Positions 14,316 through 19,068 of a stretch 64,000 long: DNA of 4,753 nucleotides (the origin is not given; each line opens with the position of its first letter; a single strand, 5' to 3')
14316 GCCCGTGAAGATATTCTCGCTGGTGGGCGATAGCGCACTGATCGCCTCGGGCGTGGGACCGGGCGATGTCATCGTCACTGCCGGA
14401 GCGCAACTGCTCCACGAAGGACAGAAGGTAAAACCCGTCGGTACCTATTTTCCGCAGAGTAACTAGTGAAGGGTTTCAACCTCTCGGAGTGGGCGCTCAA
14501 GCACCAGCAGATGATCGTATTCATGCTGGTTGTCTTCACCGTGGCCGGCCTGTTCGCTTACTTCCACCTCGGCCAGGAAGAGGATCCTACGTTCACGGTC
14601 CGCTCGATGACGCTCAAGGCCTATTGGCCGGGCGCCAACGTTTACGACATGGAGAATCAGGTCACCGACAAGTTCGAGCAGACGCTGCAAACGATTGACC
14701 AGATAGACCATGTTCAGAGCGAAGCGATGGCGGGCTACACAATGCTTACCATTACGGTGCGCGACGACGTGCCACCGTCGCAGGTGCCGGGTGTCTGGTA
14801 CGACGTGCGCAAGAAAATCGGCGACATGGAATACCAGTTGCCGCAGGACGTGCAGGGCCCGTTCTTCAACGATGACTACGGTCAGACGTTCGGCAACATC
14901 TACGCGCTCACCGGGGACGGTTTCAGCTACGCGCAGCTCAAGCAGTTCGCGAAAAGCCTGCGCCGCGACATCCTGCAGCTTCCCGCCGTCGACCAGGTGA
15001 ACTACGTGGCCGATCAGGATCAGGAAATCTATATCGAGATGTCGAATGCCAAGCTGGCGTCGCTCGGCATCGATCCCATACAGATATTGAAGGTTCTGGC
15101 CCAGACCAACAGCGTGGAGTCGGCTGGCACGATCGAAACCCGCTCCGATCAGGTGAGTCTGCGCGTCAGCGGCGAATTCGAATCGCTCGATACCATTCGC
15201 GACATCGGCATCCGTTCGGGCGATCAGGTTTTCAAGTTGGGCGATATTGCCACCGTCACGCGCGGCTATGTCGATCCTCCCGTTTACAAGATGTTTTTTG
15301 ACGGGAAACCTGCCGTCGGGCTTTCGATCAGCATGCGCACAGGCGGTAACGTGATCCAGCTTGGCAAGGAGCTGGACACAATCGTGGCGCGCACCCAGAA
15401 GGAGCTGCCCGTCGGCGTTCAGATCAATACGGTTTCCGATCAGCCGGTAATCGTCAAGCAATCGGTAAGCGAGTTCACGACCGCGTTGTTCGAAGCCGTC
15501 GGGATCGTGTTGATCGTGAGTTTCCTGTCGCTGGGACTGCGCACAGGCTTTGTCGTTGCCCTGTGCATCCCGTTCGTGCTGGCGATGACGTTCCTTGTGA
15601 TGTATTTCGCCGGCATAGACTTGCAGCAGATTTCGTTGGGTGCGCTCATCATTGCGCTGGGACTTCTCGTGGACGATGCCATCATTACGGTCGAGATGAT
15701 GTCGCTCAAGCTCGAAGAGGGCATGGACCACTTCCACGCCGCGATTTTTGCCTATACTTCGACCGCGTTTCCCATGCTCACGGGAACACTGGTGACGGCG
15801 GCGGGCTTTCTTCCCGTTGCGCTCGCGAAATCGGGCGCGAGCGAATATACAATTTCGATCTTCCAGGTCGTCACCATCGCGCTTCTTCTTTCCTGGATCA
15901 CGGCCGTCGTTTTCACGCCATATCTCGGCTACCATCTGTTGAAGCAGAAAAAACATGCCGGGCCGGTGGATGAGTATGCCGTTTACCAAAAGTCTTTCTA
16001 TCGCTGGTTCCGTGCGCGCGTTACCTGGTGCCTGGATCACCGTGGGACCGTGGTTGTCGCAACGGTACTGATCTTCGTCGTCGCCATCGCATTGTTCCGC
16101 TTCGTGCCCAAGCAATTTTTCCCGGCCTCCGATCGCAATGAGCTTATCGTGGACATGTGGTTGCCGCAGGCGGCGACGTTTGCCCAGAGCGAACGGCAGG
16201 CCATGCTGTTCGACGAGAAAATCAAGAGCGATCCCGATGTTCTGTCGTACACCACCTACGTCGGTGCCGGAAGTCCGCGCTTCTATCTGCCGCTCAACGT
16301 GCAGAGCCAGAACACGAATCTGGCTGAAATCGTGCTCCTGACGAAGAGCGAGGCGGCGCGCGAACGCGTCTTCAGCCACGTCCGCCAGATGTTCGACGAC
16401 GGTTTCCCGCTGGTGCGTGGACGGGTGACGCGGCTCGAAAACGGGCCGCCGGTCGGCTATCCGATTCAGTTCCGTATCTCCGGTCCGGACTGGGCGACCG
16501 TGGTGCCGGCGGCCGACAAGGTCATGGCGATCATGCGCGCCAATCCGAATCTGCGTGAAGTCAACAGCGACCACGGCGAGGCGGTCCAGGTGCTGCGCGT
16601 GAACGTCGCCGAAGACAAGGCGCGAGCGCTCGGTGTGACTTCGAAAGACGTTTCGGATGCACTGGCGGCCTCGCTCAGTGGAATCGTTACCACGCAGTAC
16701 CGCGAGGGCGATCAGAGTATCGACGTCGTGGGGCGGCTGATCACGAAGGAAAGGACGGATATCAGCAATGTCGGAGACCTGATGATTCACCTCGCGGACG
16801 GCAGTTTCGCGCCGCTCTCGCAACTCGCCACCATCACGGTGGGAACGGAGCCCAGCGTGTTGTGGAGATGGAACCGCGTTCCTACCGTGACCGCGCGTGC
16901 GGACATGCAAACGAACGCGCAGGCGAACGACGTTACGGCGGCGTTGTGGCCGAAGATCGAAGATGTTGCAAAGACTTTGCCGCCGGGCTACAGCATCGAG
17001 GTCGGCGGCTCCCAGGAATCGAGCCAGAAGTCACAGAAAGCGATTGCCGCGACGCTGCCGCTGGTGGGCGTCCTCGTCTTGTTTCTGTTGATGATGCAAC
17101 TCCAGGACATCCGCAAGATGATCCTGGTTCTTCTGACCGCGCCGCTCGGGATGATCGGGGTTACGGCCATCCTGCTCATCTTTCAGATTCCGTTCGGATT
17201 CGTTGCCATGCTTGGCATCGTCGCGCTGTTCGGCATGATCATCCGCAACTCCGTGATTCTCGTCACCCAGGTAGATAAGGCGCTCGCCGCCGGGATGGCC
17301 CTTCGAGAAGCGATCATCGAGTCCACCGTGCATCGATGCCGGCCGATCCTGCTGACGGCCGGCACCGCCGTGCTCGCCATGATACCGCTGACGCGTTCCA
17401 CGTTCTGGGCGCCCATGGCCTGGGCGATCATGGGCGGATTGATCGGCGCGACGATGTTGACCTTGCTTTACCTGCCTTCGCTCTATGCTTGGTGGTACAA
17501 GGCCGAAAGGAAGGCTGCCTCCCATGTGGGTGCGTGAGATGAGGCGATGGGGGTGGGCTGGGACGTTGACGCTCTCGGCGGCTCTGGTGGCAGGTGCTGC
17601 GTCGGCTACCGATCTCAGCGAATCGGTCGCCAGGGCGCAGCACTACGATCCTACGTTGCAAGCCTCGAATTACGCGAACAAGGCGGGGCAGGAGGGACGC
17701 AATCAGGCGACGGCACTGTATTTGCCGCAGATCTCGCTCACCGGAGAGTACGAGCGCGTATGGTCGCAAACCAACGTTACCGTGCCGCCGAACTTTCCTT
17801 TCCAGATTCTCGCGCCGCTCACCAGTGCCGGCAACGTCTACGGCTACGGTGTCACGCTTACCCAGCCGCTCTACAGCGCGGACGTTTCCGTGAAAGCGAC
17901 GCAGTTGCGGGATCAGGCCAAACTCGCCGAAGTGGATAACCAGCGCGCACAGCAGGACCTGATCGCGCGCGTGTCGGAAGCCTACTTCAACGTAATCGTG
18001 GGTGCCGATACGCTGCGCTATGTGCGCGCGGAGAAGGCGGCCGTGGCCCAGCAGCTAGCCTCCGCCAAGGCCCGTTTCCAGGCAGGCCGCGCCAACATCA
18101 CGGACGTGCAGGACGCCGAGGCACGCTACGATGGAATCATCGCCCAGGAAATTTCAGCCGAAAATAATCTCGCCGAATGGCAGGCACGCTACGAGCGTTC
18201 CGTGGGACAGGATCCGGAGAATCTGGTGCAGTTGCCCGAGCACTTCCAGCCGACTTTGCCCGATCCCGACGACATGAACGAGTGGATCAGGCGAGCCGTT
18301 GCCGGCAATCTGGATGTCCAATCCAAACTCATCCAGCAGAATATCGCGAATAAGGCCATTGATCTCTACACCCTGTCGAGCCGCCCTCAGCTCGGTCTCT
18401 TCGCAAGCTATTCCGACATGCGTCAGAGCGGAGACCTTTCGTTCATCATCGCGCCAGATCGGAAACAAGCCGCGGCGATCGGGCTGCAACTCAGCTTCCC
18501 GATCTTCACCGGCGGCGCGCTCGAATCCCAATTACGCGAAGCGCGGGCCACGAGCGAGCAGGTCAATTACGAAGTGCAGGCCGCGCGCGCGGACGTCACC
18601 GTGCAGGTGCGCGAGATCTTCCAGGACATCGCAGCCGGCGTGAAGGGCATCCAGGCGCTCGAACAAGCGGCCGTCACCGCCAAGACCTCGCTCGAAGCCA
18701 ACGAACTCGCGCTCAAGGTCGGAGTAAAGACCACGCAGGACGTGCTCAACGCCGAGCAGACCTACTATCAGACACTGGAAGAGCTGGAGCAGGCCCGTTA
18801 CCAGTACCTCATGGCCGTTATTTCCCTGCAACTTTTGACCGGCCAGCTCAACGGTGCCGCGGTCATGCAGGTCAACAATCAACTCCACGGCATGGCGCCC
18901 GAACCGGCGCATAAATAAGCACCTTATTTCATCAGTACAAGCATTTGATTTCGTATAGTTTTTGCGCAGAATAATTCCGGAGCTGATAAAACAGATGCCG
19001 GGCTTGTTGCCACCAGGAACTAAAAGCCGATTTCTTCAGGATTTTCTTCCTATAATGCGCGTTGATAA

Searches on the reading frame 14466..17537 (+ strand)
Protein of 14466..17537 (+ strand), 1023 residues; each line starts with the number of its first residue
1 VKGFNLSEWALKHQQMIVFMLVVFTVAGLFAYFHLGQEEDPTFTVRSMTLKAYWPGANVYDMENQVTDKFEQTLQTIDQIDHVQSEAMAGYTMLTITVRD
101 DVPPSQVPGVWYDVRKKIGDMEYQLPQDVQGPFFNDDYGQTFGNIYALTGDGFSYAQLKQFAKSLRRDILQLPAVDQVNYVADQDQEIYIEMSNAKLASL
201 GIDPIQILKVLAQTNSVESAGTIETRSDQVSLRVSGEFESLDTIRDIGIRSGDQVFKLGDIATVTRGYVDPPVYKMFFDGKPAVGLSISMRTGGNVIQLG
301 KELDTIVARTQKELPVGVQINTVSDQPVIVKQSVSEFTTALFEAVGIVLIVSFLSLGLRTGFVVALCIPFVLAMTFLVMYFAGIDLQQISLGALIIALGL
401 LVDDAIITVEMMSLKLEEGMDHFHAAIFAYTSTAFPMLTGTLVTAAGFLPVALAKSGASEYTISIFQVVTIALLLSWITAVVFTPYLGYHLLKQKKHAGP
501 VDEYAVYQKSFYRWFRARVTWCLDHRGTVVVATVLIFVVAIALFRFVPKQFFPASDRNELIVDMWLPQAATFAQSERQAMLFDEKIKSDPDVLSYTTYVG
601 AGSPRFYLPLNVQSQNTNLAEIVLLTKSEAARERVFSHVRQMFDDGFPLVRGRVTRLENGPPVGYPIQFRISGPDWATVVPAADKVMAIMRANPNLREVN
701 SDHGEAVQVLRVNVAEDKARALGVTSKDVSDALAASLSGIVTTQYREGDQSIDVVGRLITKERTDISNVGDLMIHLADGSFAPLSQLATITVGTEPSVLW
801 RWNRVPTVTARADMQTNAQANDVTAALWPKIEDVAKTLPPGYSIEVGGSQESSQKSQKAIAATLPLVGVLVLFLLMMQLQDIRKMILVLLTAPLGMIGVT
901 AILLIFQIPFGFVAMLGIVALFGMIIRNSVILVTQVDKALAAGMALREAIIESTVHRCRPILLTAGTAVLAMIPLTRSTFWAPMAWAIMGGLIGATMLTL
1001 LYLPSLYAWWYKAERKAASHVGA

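Call 53: search_protein_families(library=pfam, proteins=[window:14466-17537:+], max_evalue=0.0001)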
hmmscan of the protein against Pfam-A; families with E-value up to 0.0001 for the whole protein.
window:14466-17537:+ (1023 aa): 1 family
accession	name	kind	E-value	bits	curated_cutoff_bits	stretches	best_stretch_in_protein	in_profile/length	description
PF00873.25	ACR_tran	-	1e-160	537.1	28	1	7-1008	2-1018/1021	AcrB/AcrD/AcrF family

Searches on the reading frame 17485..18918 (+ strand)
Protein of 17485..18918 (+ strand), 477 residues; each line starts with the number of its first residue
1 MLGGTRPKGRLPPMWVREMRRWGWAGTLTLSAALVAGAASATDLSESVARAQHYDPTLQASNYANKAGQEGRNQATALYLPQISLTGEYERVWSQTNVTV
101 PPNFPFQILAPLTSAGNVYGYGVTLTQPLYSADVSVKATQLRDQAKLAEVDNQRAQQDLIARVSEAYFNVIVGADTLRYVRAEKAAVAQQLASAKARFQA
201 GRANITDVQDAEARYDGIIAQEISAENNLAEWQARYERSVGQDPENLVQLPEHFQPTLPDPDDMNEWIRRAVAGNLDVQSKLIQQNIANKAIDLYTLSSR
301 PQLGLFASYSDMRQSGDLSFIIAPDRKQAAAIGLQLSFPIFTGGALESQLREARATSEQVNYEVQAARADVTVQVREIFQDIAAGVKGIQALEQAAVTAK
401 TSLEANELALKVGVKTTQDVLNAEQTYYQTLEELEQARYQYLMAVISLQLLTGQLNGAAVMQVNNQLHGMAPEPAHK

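Call 53: search_protein_families(library=pfam, proteins=[window:17485-18918:+], max_evalue=0.0001)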
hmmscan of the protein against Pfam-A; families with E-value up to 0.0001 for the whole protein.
window:17485-18918:+ (477 aa): 1 family
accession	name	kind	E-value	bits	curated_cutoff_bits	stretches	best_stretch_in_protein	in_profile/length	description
PF02321.23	OEP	-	4.8e-54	183.5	22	2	265-453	2-187/187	Outer membrane efflux protein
